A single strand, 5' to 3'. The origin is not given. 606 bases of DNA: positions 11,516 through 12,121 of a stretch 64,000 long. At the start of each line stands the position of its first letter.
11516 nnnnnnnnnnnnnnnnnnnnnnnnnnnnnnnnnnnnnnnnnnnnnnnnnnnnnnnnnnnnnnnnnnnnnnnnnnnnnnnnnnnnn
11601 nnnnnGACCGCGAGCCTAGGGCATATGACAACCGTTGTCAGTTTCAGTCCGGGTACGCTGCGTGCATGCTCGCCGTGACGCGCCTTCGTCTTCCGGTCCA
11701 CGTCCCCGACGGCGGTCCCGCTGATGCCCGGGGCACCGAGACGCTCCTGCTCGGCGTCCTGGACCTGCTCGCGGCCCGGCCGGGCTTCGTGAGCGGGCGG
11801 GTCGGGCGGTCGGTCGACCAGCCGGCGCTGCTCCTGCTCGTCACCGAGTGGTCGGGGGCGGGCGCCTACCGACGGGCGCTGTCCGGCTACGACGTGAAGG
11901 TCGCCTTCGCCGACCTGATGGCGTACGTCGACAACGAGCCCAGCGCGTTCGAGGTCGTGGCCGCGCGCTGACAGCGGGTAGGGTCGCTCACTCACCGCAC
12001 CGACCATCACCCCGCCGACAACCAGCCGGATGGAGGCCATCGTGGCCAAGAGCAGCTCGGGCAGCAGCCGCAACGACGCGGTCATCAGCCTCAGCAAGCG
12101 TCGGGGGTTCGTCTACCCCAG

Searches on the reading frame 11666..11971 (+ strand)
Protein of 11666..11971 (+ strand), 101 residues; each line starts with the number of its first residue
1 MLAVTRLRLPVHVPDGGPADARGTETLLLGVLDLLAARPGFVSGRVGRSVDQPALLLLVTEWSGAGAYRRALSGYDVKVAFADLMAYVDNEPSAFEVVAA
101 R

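Call 12: search_protein_families(library=pfam, proteins=[window:11666-11971:+], max_evalue=0.01)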
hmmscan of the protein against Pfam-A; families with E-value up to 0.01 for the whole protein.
window:11666-11971:+ (101 aa): 1 family
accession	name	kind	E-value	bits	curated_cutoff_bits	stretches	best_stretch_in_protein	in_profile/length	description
PF03992.22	ABM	-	0.0079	16.8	23.1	1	27-78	21-73/78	Antibiotic biosynthesis monooxygenase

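Call 39: search_protein_families(library=ncbifam, proteins=[window:11666-11971:+], max_evalue=0.01)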
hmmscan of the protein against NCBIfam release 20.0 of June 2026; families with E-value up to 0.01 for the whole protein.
window:11666-11971:+ (101 aa): 0 families
